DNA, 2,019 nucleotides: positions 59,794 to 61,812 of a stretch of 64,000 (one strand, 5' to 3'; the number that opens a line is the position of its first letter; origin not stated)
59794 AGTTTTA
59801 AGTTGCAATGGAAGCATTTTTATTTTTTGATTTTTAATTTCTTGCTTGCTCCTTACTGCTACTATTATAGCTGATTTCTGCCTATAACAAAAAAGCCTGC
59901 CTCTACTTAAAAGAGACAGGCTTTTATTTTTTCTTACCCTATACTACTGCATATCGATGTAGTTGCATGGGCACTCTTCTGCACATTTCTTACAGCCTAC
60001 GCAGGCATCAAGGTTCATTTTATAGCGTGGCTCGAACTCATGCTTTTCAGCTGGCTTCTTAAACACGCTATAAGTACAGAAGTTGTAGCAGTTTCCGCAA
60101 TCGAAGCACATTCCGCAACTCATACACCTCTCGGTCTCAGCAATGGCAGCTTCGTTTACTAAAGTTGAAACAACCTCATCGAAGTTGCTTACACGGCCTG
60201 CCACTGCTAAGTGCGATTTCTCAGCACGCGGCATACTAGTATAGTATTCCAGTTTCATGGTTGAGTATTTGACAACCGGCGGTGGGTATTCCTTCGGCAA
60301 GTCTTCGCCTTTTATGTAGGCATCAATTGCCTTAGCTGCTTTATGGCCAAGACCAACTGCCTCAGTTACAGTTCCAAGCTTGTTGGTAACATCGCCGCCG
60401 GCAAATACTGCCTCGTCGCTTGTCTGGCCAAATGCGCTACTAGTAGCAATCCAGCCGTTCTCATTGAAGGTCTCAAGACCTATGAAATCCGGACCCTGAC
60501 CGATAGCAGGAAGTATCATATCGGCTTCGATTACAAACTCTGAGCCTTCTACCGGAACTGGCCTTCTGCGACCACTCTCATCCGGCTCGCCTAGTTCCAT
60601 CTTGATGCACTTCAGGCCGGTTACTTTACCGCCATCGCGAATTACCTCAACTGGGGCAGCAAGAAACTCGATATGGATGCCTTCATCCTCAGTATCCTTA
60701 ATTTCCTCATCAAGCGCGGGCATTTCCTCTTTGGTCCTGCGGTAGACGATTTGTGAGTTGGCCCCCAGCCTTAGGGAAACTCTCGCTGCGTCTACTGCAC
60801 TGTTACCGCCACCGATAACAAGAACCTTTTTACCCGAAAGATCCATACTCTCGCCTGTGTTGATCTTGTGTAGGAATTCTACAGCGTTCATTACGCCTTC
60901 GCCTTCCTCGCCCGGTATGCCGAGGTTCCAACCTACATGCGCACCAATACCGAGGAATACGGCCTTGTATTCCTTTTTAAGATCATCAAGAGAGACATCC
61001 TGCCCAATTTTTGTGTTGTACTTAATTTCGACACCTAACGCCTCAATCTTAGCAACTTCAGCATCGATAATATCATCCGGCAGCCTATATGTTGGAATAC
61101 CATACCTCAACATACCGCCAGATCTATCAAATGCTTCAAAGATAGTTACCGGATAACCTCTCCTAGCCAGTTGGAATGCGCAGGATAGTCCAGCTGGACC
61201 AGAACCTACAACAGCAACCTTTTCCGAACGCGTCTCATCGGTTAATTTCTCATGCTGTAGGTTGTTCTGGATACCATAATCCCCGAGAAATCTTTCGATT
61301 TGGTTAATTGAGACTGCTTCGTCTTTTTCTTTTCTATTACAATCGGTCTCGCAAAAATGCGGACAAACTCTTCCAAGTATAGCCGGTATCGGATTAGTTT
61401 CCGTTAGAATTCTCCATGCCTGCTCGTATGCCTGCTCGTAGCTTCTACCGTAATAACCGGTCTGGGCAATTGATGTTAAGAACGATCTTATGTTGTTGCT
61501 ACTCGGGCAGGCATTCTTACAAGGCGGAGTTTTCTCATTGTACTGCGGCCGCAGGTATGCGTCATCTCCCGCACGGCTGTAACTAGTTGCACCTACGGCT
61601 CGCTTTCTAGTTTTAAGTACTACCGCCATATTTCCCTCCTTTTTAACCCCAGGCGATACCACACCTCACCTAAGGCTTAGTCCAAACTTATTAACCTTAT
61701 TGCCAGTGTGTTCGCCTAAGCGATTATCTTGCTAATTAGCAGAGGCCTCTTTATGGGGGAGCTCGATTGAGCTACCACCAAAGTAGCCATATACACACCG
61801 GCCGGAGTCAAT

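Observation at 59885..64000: Compact dsrA-dsrB-dsrD-dsrL operon embedded in an actinobacterial-type housekeeping backbone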

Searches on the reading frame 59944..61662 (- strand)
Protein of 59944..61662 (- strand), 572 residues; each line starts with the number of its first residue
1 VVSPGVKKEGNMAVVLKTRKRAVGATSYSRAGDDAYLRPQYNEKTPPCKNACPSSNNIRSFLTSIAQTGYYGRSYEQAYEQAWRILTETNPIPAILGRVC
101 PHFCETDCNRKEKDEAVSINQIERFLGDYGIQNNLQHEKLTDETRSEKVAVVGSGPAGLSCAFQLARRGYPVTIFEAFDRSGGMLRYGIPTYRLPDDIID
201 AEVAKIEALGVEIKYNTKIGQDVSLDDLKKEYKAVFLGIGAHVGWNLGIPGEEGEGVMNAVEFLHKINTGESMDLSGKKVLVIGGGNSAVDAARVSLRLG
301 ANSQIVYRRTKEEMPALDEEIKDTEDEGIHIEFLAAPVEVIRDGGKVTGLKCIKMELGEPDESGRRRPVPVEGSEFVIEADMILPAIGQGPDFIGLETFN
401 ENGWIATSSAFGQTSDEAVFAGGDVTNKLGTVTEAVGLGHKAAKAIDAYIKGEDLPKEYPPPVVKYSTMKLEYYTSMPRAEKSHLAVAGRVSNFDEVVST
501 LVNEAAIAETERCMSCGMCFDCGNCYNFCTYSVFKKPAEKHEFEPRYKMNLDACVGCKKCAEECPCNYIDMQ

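Call 3: search_protein_families(library=ncbifam, proteins=[window:59944-61662:-], max_evalue=0.001)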
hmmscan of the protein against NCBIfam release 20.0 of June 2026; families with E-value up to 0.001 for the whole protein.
window:59944-61662:- (572 aa): 76 families (the best 25 are shown)
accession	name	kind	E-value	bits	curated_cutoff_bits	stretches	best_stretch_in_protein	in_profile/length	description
NF009410.0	PRK12771.1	subfamily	7.6e-187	622.3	516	1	23-571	25-562/566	NAD(P)-binding protein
NF009454.0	PRK12814.1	equivalog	1.8e-127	426.4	916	1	46-542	102-599/657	putative NADPH-dependent glutamate synthase small subunit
NF009414.0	PRK12778.1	equivalog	1.1e-119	400.8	1103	1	43-451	334-750/752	bifunctional dihydroorotate dehydrogenase B NAD binding subunit/NADPH-dependent glutamate synthase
TIGR01316.1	gltA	equivalog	7.8e-110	367.7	471.75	1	40-450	30-449/449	NADPH-dependent glutamate synthase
NF010590.0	PRK13984.1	equivalog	8.5e-96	321.4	946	1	48-453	198-609/611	putative oxidoreductase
TIGR03315.1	Se_ygfK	equivalog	1.5e-91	307.4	835.3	1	46-567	445-936/1012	putative selenate reductase subunit YgfK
TIGR01318.1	gltD_gamma_fam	subfamily_domain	3.1e-90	303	482.95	1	46-450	48-465/467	glutamate synthase, small subunit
NF009408.0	PRK12769.1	equivalog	8.1e-86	288.6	1003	1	48-451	236-652/659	formate-dependent uric acid utilization protein AegA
NF009413.0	PRK12775.1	equivalog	8.2e-83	278.8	1895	1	45-452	338-756/1006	putative trifunctional 2-polyprenylphenol hydroxylase/glutamate synthase subunit beta/ferritin domain-containing protein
NF009415.0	PRK12779.1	equivalog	1.4e-81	274.7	1519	1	78-508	231-674/944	putative bifunctional glutamate synthase subunit beta/2-polyprenylphenol hydroxylase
TIGR01317.1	GOGAT_sm_gam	subfamily_domain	2.4e-73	247.7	447.7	1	45-453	49-481/485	glutamate synthase small subunit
NF009409.0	PRK12770.1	subfamily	3.9e-70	236.7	343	1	142-453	14-353/360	putative glutamate synthase subunit beta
NF009451.0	PRK12809.1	equivalog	2.4e-69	234.2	1154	1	41-446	212-630/639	formate-dependent uric acid utilization protein YgfT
NF045663.1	diclust_near_Sec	equivalog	1.1e-50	172.6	530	2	42-243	14-201/759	pyridine nucleotide-disulfide oxidoreductase/dicluster-binding protein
NF045599.1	bili_reduct_long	exception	4.7e-16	58.2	750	1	138-416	373-611/641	bilirubin reductase, long form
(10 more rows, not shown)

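Call 4: search_protein_families(library=pfam, proteins=[window:59944-61662:-], max_evalue=0.001)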
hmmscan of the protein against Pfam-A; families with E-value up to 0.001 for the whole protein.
window:59944-61662:- (572 aa): 20 families
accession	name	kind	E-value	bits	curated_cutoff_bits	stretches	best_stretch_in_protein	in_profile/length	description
PF07992.20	Pyr_redox_2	-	1.6e-31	110.3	26.1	1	148-437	2-289/291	Pyridine nucleotide-disulphide oxidoreductase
PF14691.11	Fer4_20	-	2.2e-18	66.5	25.8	1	44-133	28-111/113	Dihydroprymidine dehydrogenase domain II, 4Fe-4S cluster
PF00070.33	Pyr_redox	-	2e-12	47.9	22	2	279-350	1-77/82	Pyridine nucleotide-disulphide oxidoreductase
PF13738.12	Pyr_redox_3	-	8.4e-12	45.4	30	1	264-313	151-200/305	Pyridine nucleotide-disulphide oxidoreductase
PF13450.12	NAD_binding_8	-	1.1e-08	35.6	21.9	1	151-185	1-35/68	NAD(P)-binding Rossmann-like domain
PF12831.13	FAD_oxidored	-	3.9e-08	33.5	27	1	149-186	2-39/416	FAD dependent oxidoreductase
PF01266.30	DAO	-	4.9e-08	33.3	27.9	1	148-182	1-35/353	FAD dependent oxidoreductase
PF00890.30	FAD_binding_2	-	5e-06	26.4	20.4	1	149-183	2-36/414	FAD binding domain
PF12838.12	Fer4_7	-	5.3e-06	27.2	27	1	519-567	2-51/52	4Fe-4S dicluster domain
PF03486.20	HI0933_like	-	5.8e-06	26.4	50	1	148-182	2-36/244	HI0933-like protein Rossmann domain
PF01134.28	GIDA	-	8e-06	25.6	22.1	0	148-175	1-28/391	Glucose inhibited division protein A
PF01262.27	AlaDh_PNT_C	-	1.4e-05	25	23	0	258-311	3-62/214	Alanine dehydrogenase/PNT, C-terminal domain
PF01593.30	Amino_oxidase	-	1.8e-05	24.7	19.8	1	157-183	2-28/443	Flavin containing amine oxidoreductase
PF13241.12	NAD_binding_7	-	4.6e-05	24.4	22.1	0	273-314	3-44/104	Putative NAD(P)-binding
PF01946.23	Thi4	-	5.1e-05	23.1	26.2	1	146-183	17-55/235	Thi4 family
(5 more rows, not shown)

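Call 19: find_encoding_contigs(protein=window:59944-61629:-, flank=10000, max_places=4)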
Protein window:59944-61629:- (561 aa): no gene with exactly this product is on record in the collection.

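Call 40: search_solved_structures(query=window:59944-61629:-, max_evalue=1e-20, show_alignments=2)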
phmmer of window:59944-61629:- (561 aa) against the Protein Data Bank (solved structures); distinct sequences matched with E-value up to 1e-20: 12.
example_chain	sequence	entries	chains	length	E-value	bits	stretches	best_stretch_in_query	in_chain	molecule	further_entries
9bov_A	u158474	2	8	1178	7.1e-125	420.9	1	31-517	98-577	Molybdopterin oxidoreductase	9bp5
9n5u_A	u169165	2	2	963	3.5e-117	395.5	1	25-442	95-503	NfnA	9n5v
8oh5_C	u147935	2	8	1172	2.2e-105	356.5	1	33-553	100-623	Formate dehydrogenase-O, major subunit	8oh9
4ylf_B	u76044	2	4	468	3.8e-99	335.9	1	34-445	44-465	Dihydropyrimidine dehydrogenase subunit A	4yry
5jca_L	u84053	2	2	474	3e-90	306.6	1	35-442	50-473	NADH-dependent Ferredoxin:NADP Oxidoreductase (NfnI) subunit alpha | NADH-dependent Ferredoxin:NADP Oxidoreductase subunit alpha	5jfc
5vj7_A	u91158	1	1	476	8.8e-82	278.6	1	35-440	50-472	Oxidoreductase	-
6s6s_G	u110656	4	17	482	4.3e-62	213.6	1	33-442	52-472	Glutamate synthase [NADPH] small chain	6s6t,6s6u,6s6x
2vdc_G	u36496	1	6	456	5.5e-62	213.3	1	34-442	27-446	GLUTAMATE SYNTHASE [NADPH] SMALL CHAIN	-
7mfm_I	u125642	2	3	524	3.8e-51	177.5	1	61-448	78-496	Glutamate synthase (NADPH) small chain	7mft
1gt8_A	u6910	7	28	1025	3.3e-43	151.3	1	35-442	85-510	DIHYDROPYRIMIDINE DEHYDROGENASE | Dihydropyrimidine dehydrogenase [NADP(+)]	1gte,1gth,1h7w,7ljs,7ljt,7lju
7m31_A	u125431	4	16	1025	3.3e-43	151.3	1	35-442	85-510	Dihydropyrimidine dehydrogenase [NADP(+)]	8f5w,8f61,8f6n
1h7x_A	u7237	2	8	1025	3.3e-43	151.3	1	35-442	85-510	DIHYDROPYRIMIDINE DEHYDROGENASE | Dihydropyrimidine dehydrogenase [NADP(+)]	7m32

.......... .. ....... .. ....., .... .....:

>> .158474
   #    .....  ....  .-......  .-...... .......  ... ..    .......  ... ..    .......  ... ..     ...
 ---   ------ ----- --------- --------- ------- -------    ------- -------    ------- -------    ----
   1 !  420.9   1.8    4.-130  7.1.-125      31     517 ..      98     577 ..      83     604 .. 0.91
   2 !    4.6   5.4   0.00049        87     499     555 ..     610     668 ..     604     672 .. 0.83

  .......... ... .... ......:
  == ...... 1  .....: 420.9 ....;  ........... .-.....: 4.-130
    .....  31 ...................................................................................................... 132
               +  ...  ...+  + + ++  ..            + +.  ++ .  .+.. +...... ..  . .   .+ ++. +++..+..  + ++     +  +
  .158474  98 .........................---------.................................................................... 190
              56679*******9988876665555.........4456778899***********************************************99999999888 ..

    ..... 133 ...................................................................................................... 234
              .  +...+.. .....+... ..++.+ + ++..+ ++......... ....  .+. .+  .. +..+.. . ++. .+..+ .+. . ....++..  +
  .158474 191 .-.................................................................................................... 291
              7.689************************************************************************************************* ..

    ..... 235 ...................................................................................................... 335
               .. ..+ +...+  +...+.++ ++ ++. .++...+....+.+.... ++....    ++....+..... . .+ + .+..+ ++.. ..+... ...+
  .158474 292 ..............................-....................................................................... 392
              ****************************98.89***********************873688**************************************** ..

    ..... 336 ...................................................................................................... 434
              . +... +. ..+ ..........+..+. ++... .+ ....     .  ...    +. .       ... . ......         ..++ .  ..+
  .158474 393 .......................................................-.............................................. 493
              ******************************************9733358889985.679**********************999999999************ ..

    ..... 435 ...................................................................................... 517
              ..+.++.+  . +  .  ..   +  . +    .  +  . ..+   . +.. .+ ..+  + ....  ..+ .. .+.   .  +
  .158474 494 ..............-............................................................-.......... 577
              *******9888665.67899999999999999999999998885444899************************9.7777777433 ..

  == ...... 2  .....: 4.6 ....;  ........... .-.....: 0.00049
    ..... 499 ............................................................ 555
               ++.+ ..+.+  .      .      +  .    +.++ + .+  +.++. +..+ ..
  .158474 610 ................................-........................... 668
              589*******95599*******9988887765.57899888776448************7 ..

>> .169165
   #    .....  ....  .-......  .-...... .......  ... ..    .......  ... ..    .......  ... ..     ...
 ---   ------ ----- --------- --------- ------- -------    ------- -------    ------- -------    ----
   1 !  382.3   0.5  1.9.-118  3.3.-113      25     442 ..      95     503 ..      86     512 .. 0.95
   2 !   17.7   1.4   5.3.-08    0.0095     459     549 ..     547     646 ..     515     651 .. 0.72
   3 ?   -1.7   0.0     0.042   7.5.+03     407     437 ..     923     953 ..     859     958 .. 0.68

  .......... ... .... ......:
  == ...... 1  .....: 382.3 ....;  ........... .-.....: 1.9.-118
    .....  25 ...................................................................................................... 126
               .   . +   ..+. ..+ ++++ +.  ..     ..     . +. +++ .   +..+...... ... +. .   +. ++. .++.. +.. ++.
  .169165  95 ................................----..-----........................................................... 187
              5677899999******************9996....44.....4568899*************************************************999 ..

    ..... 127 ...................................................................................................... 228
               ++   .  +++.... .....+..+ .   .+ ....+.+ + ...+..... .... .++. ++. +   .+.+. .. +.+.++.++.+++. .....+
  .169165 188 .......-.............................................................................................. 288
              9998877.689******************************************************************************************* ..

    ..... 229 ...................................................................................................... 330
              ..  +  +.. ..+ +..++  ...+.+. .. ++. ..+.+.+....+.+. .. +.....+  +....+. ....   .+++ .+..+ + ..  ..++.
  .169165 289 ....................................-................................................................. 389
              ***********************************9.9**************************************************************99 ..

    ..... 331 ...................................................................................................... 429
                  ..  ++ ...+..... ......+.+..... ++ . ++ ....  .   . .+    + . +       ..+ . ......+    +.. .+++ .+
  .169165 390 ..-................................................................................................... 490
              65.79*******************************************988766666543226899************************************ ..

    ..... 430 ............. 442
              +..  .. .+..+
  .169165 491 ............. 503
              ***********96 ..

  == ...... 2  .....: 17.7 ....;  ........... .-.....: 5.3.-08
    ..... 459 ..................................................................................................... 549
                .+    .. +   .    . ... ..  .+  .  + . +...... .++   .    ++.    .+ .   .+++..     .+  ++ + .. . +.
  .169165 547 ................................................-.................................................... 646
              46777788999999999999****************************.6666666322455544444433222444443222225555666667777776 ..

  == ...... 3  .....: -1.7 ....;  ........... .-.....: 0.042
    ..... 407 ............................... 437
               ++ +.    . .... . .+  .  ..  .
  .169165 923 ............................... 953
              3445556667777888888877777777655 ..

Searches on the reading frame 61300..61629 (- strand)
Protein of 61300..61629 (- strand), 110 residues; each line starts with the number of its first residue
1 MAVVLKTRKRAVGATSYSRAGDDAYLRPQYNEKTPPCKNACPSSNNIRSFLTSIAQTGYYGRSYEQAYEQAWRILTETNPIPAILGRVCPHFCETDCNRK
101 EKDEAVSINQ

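Call 41: search_solved_structures(query=window:61300-61629:-, max_evalue=0.001, show_alignments=5)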
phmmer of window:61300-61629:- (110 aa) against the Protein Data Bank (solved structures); distinct sequences matched with E-value up to 0.001: 10.
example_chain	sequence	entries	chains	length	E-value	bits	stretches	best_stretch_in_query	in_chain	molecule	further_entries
9n5u_A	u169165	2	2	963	5.1e-11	46.1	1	25-110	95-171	NfnA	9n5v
8oh5_C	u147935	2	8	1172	5.4e-10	42.8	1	33-110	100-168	Formate dehydrogenase-O, major subunit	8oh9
9bov_A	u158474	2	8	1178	4e-07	33.5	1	31-108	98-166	Molybdopterin oxidoreductase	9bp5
5vj7_A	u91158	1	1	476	0.00015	25.3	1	34-97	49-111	Oxidoreductase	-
5jca_L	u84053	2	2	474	0.00016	25.2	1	34-97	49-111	NADH-dependent Ferredoxin:NADP Oxidoreductase (NfnI) subunit alpha | NADH-dependent Ferredoxin:NADP Oxidoreductase subunit alpha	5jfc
1gt8_A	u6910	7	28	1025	0.00031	24.2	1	35-104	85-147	DIHYDROPYRIMIDINE DEHYDROGENASE | Dihydropyrimidine dehydrogenase [NADP(+)]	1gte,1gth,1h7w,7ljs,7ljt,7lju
7m31_A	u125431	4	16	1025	0.00031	24.2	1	35-104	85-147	Dihydropyrimidine dehydrogenase [NADP(+)]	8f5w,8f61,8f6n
1h7x_A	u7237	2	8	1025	0.00031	24.2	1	35-104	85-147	DIHYDROPYRIMIDINE DEHYDROGENASE | Dihydropyrimidine dehydrogenase [NADP(+)]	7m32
4ylf_B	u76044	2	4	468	0.00048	23.6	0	34-98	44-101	Dihydropyrimidine dehydrogenase subunit A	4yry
6s6s_G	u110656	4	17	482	0.00097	22.6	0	33-101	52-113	Glutamate synthase [NADPH] small chain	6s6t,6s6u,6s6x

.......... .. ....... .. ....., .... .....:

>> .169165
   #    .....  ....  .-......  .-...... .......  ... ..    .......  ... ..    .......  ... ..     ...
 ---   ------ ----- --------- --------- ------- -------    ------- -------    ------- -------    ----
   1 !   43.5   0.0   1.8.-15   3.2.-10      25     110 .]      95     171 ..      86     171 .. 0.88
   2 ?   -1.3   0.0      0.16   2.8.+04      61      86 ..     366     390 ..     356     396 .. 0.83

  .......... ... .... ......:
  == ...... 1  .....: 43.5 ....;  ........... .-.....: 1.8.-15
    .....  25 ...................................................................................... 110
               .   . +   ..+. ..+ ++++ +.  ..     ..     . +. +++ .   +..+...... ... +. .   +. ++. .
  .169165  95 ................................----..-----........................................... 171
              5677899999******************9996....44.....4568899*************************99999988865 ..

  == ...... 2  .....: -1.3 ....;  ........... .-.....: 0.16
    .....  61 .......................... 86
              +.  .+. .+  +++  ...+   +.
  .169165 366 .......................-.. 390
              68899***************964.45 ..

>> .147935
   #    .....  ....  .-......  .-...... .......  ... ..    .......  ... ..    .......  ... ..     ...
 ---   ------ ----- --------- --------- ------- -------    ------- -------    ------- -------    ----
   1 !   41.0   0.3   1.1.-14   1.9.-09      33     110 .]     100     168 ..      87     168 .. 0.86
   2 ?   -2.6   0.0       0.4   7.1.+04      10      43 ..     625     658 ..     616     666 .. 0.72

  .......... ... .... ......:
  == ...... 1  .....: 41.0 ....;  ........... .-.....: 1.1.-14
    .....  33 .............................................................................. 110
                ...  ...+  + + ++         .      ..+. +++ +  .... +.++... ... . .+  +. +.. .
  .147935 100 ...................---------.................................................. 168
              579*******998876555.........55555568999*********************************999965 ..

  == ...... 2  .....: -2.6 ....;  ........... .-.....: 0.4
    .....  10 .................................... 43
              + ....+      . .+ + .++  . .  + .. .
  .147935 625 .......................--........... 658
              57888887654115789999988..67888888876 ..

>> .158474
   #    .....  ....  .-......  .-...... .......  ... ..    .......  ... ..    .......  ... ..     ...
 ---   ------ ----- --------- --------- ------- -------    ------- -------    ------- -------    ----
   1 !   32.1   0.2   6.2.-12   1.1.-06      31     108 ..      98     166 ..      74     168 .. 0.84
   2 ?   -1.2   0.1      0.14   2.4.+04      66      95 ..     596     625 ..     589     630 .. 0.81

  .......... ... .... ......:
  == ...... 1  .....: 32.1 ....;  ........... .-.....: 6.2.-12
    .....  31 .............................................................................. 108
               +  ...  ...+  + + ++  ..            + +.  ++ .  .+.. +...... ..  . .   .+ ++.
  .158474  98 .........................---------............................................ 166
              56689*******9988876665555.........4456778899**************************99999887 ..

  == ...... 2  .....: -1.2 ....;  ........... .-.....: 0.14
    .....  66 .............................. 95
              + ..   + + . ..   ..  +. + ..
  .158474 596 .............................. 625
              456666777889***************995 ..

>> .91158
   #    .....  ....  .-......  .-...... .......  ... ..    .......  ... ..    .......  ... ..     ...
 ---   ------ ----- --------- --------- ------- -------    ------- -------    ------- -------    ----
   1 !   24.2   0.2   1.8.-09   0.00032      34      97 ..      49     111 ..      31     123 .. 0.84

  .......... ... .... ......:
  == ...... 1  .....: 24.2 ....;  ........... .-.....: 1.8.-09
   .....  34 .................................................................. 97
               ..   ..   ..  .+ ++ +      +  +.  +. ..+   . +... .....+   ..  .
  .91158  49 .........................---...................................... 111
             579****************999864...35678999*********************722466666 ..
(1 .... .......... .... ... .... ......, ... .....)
